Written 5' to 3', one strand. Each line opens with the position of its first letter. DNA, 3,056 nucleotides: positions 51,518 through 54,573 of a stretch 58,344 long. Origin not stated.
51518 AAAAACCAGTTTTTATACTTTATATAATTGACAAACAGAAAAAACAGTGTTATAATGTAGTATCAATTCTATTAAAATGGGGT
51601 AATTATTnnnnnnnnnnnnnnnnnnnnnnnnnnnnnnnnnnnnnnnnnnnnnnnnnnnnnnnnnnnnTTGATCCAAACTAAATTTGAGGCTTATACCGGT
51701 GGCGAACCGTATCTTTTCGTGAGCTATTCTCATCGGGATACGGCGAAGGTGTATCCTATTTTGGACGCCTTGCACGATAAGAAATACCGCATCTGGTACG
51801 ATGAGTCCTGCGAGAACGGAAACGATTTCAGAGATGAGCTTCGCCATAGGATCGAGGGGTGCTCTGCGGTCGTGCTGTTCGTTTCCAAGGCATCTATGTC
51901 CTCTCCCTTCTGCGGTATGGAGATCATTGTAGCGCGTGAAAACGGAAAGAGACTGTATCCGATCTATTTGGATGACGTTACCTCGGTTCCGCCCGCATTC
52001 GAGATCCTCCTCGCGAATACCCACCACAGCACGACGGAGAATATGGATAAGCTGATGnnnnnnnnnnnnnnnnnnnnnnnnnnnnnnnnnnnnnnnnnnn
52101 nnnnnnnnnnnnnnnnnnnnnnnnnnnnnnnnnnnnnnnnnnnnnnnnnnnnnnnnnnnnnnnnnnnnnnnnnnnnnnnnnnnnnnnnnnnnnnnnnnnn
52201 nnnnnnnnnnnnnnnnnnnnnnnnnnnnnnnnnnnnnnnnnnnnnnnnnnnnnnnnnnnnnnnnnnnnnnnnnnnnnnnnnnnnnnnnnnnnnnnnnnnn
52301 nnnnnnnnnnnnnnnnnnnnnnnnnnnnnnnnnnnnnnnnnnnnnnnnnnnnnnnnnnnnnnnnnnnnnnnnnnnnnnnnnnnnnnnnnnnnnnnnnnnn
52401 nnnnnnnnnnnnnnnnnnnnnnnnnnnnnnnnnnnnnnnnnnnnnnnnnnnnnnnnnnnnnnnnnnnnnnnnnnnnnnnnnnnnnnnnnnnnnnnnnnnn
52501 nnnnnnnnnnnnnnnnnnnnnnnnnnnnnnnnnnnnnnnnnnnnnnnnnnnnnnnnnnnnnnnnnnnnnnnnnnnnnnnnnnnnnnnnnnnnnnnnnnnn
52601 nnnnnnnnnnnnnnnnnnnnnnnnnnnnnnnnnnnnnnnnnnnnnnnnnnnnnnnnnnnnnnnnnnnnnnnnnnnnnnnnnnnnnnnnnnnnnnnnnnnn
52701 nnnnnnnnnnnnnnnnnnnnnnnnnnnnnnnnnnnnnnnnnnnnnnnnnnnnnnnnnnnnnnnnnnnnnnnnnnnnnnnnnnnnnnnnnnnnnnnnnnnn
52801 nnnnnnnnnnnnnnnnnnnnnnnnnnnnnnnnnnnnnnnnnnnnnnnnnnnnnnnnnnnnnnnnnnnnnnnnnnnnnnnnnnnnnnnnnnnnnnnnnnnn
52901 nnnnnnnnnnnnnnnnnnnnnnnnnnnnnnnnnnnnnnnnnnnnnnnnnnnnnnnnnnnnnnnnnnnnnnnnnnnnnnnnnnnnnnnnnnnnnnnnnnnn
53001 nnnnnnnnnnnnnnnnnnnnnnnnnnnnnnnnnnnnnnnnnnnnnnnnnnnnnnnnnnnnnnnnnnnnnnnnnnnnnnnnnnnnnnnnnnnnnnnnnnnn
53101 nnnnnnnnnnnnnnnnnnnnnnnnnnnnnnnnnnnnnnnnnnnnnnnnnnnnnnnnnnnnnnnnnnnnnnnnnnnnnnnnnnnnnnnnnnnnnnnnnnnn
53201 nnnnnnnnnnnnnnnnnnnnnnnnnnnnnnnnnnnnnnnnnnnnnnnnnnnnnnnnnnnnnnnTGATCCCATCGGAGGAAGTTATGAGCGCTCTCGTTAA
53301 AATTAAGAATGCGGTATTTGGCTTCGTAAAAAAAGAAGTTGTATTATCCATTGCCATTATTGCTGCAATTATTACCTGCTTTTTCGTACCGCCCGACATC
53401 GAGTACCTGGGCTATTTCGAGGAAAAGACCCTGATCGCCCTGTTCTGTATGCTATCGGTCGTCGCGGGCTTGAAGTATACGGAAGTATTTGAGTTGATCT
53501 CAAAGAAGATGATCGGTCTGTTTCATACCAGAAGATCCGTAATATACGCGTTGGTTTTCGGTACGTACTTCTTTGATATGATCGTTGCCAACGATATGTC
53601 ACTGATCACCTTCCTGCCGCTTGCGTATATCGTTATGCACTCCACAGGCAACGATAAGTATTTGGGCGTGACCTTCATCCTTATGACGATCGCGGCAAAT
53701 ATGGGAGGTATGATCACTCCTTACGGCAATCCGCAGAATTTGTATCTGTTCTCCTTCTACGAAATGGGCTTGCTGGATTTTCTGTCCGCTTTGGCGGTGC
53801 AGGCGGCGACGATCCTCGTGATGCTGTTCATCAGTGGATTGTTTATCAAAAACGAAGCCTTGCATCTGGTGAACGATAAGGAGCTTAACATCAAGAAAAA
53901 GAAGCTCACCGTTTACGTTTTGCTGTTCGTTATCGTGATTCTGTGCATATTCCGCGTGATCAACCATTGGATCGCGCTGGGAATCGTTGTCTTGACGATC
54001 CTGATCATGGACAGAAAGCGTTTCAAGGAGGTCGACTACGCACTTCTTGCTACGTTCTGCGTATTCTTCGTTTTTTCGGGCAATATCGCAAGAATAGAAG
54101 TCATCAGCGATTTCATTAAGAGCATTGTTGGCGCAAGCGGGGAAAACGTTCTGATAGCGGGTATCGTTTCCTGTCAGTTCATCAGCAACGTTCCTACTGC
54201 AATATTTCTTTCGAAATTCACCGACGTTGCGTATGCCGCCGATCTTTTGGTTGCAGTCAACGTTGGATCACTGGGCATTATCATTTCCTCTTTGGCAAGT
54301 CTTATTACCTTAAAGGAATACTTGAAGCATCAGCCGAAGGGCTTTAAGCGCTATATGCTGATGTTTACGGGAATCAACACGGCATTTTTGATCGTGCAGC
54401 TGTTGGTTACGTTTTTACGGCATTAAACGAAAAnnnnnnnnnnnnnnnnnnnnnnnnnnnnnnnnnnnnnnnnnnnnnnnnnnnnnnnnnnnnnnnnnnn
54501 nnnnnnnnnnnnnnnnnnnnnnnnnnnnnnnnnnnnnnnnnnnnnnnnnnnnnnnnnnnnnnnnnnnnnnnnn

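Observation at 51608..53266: Soluble TIR-LRR fusion: a TIR (NADase-type) head joined directly to 13 BspA-type leucine-rich repeats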

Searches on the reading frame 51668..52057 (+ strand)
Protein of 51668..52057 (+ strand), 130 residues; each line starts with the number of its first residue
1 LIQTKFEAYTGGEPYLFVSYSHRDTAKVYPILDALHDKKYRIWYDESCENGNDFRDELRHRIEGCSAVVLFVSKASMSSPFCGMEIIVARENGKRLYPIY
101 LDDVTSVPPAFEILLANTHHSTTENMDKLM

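Call 29: search_protein_representatives(protein=window:51668-52057:+)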
Query: 130 residues. Proteins with E-value up to 0.001 (for the whole library): 13700; up to 1e-10: 4287; up to 1e-30: 52. The best 150 are listed.
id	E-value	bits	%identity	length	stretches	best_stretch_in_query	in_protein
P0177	1.8e-71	254.4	36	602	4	8-113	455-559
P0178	1.3e-67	241.9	36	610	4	5-109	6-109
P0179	1.6e-58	212.6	76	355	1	2-129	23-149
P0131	2.5e-58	211.9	76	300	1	2-129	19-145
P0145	5.5e-58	210.8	69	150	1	2-128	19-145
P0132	5.7e-58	210.8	74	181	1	2-129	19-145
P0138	7.3e-53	194.2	77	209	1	19-129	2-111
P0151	6.9e-51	187.9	83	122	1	2-100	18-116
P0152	1.8e-49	183.2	85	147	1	2-96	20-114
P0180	2.9e-49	182.6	35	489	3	7-120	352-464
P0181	2.5e-45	169.9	27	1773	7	16-100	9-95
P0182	2.8e-45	169.7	60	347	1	3-129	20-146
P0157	3.5e-45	169.4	77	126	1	19-116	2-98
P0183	7.5e-44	165.1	31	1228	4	5-104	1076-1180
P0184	2.0e-43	163.7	34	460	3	7-118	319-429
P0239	2.9e-25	105.0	43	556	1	5-121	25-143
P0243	1.9e-24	102.3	47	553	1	8-117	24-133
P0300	4.2e-21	91.6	42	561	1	6-119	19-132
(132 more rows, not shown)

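Call 35: find_encoding_contigs(protein=P0243, flank=8000, max_places=4)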
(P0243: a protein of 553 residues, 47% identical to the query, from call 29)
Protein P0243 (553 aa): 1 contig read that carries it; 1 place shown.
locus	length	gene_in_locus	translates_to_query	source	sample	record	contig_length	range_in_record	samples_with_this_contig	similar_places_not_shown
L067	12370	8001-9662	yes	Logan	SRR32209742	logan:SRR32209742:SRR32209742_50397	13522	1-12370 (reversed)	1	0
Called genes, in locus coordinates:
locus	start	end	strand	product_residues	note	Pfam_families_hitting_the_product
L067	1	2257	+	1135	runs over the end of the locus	?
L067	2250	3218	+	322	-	-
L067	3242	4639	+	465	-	PF01183:Glyco_hydro_25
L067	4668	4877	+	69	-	-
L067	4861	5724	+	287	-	PF13930:Endonuclea_NS_2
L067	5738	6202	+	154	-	-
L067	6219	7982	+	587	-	-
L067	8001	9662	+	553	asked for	PF13676:TIR_2, PF13306:LRR_5, PF13855:LRR_8 (faint), PF23952:LRR_EndoS (faint), PF13306:LRR_5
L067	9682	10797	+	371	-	PF03600:CitMHS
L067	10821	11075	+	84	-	-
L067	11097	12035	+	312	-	PF07833:Cu_amine_oxidN1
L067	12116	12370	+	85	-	?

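Call 37: find_encoding_contigs(protein=P0300, flank=8000, max_places=4)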
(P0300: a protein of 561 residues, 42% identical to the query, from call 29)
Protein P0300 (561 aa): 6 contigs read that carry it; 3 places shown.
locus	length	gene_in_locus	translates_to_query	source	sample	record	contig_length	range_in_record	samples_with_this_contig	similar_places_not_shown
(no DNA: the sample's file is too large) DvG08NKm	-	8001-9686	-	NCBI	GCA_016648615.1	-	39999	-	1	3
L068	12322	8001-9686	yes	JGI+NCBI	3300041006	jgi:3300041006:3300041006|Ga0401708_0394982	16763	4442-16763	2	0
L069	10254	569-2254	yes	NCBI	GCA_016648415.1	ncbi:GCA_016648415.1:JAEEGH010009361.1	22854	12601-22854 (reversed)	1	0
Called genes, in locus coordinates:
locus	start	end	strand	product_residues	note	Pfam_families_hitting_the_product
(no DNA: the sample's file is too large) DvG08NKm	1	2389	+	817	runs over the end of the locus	-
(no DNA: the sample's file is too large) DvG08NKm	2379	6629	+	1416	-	PF01841:Transglut_core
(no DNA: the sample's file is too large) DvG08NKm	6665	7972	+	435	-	PF02040:ArsB, PF03600:CitMHS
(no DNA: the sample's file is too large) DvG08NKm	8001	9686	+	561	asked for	PF13676:TIR_2, PF13306:LRR_5, PF13855:LRR_8 (faint), PF13306:LRR_5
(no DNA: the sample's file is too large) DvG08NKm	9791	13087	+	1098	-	PF13676:TIR_2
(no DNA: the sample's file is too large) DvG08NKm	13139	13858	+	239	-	-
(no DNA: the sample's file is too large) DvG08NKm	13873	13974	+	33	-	-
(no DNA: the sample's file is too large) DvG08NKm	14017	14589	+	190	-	-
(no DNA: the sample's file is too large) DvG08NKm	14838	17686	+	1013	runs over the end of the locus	PF13809:Tubulin_2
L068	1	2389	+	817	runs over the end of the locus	-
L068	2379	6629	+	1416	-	PF01841:Transglut_core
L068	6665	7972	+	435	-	PF02040:ArsB, PF03600:CitMHS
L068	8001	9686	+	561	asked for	PF13676:TIR_2, PF13306:LRR_5, PF13855:LRR_8 (faint), PF13306:LRR_5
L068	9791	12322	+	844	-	?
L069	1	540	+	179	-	?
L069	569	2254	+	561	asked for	PF13676:TIR_2, PF13306:LRR_5, PF13855:LRR_8 (faint), PF13306:LRR_5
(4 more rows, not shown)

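Call 38: find_encoding_contigs(protein=P0239, flank=8000, max_places=4)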
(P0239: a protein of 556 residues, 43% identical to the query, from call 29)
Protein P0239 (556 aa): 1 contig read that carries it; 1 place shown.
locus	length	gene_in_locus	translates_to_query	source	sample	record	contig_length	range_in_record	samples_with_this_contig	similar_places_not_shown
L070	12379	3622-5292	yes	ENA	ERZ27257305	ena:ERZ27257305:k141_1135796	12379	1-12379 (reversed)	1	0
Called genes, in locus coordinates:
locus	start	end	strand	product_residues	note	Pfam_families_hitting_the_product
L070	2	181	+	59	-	?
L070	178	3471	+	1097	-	PF00069:Pkinase, PF07714:PK_Tyr_Ser-Thr, PF00023:Ank (faint), PF13606:Ank_3 (faint), PF13637:Ank_4 (faint), PF12796:Ank_2, PF13857:Ank_5 (weak), PF08239:SH3_3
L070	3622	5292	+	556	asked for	PF01582:TIR (weak), PF08937:ThsB_TIR (weak), PF13676:TIR_2, PF13306:LRR_5, PF13855:LRR_8 (faint), PF13306:LRR_5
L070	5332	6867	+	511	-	PF01368:DHH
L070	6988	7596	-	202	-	PF01209:Ubie_methyltran, PF03141:Methyltransf_29 (weak), PF13489:Methyltransf_23, PF08003:Methyltransf_9 (weak), PF13847:Methyltransf_31, PF08241:Methyltransf_11, PF08242:Methyltransf_12, PF13649:Methyltransf_25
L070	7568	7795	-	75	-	-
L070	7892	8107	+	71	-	-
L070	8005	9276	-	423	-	PF00512:HisKA, PF02518:HATPase_c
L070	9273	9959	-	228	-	PF00072:Response_reg, PF00486:Trans_reg_C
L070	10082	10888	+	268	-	PF00005:ABC_tran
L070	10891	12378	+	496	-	?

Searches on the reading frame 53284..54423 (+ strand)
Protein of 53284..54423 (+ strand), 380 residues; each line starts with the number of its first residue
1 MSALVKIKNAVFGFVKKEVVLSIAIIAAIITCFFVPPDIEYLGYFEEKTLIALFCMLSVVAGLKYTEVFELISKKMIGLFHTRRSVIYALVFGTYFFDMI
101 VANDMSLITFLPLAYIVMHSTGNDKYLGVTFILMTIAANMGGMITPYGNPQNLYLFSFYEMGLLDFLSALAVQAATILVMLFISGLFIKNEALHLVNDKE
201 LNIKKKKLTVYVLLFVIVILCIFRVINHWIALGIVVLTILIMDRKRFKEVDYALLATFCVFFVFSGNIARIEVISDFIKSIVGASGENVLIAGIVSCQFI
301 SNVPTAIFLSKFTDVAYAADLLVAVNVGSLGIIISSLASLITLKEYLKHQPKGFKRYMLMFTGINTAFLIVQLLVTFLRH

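Call 10: search_protein_families(library=pfam, proteins=[window:53284-54423:+], max_evalue=0.001)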
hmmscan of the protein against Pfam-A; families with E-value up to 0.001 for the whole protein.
window:53284-54423:+ (380 aa): 1 family
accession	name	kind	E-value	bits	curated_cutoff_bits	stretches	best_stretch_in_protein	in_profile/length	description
PF03600.22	CitMHS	-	5.6e-26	91.9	31.9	1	23-310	11-311/336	Citrate transporter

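Call 17: search_protein_families(library=padloc, proteins=[window:53284-54423:+], max_evalue=0.01)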
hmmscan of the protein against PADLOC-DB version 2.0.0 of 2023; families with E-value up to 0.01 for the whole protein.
window:53284-54423:+ (380 aa): 0 families

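Call 27: search_protein_families(library=ncbifam, proteins=[window:53284-54423:+], max_evalue=0.01)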
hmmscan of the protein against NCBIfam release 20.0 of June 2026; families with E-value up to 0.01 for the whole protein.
window:53284-54423:+ (380 aa): 1 family
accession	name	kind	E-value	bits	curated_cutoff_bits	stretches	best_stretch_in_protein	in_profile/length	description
NF038006.1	NhaD_1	equivalog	5.2e-07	29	80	1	47-233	44-228/405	sodium:proton antiporter NhaD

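Call 46: search_solved_structures(query=window:53284-54423:+, max_evalue=1)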
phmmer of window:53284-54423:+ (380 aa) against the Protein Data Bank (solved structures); distinct sequences matched with E-value up to 1: 0.

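Call 55: find_homologous_proteins(query=window:53284-54423:+, max_evalue=1e-10)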
Query window:53284-54423:+ (380 aa): 7861 proteins with E <= 1e-10 among 8000 candidates; the best 120 are listed.
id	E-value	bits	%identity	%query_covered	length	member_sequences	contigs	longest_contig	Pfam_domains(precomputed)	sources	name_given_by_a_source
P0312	4.3e-224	761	94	100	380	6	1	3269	PF03600.23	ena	-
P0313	4.7e-220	748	92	100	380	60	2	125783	PF03600.23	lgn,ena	-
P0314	1.8e-217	740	92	100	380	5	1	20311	PF03600.23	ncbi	-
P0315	2.0e-217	740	91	100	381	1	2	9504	PF03600.23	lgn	-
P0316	3.7e-215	732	91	100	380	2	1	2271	PF03600.23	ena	-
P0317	1.4e-214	730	92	98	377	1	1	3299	PF03600.23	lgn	-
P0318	1.9e-214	730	92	98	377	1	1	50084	PF03600.23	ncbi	-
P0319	3.2e-214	729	92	98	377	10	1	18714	PF03600.23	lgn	-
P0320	3.6e-214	729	90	100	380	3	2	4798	PF03600.23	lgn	-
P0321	4.0e-214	729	92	97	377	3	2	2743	PF03600.23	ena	-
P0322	6.2e-214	728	92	98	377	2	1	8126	PF03600.23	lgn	-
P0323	4.2e-213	725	89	100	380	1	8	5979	PF03600.23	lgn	-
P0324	5.4e-213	725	91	98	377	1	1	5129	PF03600.23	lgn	-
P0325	2.1e-212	723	89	100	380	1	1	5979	PF03600.23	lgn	-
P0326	2.3e-211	720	89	100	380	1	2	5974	PF03600.23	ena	-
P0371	9.6e-165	566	72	99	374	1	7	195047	PF03600.23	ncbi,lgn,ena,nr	ncbi:MAG: citrate transporter [Clostridia bacterium]|nr:citrate transporter [Clostridia bacterium]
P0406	5.1e-159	547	71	98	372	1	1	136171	PF00939.26,PF03600.23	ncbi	-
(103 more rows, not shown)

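Call 56: find_encoding_contigs(protein=P0371, flank=6000, max_places=3)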
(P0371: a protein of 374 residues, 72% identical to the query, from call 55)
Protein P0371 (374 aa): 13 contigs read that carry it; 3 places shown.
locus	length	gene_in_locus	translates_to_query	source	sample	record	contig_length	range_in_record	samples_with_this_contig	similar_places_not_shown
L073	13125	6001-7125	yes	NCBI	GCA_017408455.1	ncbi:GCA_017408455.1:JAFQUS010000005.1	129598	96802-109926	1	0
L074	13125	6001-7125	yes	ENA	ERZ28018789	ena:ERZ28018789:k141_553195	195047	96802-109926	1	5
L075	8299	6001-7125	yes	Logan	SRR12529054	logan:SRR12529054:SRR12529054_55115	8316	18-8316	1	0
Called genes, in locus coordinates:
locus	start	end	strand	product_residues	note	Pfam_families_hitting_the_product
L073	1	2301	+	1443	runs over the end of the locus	-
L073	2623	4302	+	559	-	-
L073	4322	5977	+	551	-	PF13676:TIR_2, PF13306:LRR_5, PF13855:LRR_8 (faint), PF13306:LRR_5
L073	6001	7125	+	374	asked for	PF03600:CitMHS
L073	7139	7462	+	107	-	-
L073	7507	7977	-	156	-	PF03073:TspO_MBR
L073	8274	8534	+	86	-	-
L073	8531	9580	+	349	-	PF13088:BNR_2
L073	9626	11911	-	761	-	PF02837:Glyco_hydro_2_N (weak), PF00703:Glyco_hydro_2, PF02836:Glyco_hydro_2_C, PF16355:DUF4982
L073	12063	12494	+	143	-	PF04397:LytTR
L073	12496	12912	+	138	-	PF11457:DUF3021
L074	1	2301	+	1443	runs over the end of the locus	-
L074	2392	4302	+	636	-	-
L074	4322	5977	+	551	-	PF13676:TIR_2, PF13306:LRR_5, PF13855:LRR_8 (faint), PF13306:LRR_5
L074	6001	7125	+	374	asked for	PF03600:CitMHS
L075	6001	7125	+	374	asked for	PF03600:CitMHS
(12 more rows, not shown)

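Call 57: find_encoding_contigs(protein=P0406, flank=6000, max_places=3)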
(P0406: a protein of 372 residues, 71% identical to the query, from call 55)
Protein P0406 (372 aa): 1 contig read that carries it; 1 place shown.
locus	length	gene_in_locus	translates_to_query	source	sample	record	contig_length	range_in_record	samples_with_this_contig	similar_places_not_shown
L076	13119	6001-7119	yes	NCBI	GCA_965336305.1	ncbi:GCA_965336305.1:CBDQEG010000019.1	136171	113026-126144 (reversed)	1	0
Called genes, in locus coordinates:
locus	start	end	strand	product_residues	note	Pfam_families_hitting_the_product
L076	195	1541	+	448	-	PF01743:PolyA_pol, PF12627:PolyA_pol_RNAbd, PF01966:HD, PF13735:tRNA_NucTran2_2 (weak)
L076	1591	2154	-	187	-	PF10688:Imp-YgjV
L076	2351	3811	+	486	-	PF02446:Glyco_hydro_77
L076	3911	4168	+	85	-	-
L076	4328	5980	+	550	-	PF13676:TIR_2, PF13306:LRR_5, PF13855:LRR_8 (faint), PF13306:LRR_5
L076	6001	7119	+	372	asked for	PF03600:CitMHS, PF00939:Na_sulph_symp (weak)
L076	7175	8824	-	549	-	PF01676:Metalloenzyme, PF06415:iPGM_N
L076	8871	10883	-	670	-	PF00204:DNA_gyraseB, PF01751:Toprim, PF00986:DNA_gyraseB_C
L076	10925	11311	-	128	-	-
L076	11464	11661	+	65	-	PF20076:DUF6472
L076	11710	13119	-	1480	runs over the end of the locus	PF09479:Flg_new (faint), PF18998:Flg_new_2 (faint)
